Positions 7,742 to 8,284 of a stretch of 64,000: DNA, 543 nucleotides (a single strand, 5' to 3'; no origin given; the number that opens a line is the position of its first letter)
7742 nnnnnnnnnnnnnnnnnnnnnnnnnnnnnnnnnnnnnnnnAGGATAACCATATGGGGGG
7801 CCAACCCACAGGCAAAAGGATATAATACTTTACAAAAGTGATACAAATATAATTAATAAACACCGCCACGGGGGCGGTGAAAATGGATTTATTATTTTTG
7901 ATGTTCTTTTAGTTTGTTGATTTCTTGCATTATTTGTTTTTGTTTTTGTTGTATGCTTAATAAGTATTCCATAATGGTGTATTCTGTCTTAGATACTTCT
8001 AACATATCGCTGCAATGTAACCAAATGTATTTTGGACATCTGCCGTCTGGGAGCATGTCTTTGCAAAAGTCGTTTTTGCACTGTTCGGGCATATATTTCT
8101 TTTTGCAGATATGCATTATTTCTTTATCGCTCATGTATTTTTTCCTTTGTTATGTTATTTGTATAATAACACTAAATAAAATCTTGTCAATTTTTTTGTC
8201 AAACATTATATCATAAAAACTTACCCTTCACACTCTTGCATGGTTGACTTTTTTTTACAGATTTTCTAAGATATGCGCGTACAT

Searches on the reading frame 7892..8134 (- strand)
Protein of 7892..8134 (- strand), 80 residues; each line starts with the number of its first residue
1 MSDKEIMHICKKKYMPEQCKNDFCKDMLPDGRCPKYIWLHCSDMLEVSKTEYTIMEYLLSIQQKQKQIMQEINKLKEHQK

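Call 4: search_protein_families(library=pfam, proteins=[window:7892-8134:-], max_evalue=10)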
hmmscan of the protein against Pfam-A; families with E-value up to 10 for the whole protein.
window:7892-8134:- (80 aa): 0 families

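Call 5: search_protein_families(library=ncbifam, proteins=[window:7892-8134:-], max_evalue=10)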
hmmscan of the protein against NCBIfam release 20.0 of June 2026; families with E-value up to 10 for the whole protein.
window:7892-8134:- (80 aa): 2 families
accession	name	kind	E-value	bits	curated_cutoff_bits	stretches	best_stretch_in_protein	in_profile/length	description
TIGR04391.1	CcmD_alt_fam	subfamily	0.027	14.5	24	1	57-76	17-36/36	CcmD family protein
NF038179.1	stress_YobI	equivalog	0.096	12.7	33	1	50-61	10-21/21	stress response small protein YobI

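Call 16: find_homologous_proteins(query=window:7892-8134:-, max_evalue=10)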
Query window:7892-8134:- (80 aa): 6 proteins with E <= 10 among 6 candidates.
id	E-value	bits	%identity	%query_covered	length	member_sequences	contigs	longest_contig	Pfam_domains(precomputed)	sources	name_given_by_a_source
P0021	3.4e-47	175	100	100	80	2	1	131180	-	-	-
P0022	4.8e-40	152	88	100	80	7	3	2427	-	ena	-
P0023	4.3e-38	146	85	100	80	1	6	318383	-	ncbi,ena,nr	ncbi:MAG: hypothetical protein J6R22_02070 [Alphaproteobacteria bacterium]|nr:hypothetical protein [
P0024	7.8e-36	139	86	98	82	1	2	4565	-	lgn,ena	-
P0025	4.8e-34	133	91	83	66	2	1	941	-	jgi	jgi:hypothetical protein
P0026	6.1e-28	114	74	96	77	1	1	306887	-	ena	-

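Call 40: search_protein_families(library=phrogs, proteins=[window:7892-8134:-], max_evalue=1)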
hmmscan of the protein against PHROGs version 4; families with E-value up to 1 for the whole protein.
window:7892-8134:- (80 aa): 0 families

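Call 41: search_protein_families(library=padloc, proteins=[window:7892-8134:-], max_evalue=1)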
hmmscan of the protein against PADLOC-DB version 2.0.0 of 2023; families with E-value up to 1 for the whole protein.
window:7892-8134:- (80 aa): 0 families

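Call 47: find_encoding_contigs(protein=P0026, flank=6000, max_places=1)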
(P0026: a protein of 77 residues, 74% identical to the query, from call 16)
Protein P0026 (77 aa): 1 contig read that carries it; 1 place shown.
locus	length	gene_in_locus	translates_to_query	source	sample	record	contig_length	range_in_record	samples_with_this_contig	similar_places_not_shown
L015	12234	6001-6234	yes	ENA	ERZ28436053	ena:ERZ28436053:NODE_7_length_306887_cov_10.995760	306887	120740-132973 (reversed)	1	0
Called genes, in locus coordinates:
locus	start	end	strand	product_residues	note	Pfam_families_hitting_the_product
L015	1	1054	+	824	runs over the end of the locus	PF05170:AsmA (faint)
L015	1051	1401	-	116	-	-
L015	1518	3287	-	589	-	PF01336:tRNA_anti-codon, PF00152:tRNA-synt_2, PF02938:GAD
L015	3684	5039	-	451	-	PF00550:PP-binding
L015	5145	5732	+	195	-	-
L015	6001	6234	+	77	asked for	-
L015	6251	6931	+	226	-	-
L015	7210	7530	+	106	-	-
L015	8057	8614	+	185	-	PF09411:PagL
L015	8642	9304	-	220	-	PF03167:UDG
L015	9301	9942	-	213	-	-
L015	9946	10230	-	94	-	-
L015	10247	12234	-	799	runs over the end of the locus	PF02518:HATPase_c, PF00204:DNA_gyraseB, PF01751:Toprim, PF00986:DNA_gyraseB_C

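Call 48: find_encoding_contigs(protein=P0023, flank=6000, max_places=1)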
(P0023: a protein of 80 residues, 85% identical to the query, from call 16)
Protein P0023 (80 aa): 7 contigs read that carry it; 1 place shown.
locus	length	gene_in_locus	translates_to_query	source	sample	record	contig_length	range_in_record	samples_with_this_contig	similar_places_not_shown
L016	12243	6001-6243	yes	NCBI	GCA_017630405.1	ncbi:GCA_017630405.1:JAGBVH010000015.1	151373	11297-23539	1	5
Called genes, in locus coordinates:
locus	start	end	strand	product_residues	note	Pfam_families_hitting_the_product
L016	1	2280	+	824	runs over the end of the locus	PF05170:AsmA (faint)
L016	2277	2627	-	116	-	-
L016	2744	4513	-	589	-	PF01336:tRNA_anti-codon, PF00152:tRNA-synt_2, PF02938:GAD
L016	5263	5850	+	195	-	-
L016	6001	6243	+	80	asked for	-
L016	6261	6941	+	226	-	-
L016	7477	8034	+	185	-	PF09411:PagL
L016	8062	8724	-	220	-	PF03167:UDG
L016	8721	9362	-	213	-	-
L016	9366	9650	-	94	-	-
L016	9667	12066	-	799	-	PF02518:HATPase_c, PF00204:DNA_gyraseB, PF01751:Toprim, PF00986:DNA_gyraseB_C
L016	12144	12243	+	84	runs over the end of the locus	-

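Call 77: find_related_loci(query=window:7892-8134:-, collection=viral_contigs, flank=5000)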
Query window:7892-8134:- (80 aa) in viral_contigs; peptide patterns used: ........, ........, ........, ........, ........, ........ (x = any residue, [..] = any of these).
6 stretches matched a pattern, but none encodes a relative of the query by tblastn (E <= 1e-3).

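Call 80: find_related_loci(query=window:7892-8134:-, collection=metagenome_contigs, flank=4000)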
Query window:7892-8134:- (80 aa) in metagenome_contigs; peptide patterns used: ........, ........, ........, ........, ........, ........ (x = any residue, [..] = any of these).
71 stretches matched a pattern, but none encodes a relative of the query by tblastn (E <= 1e-3).
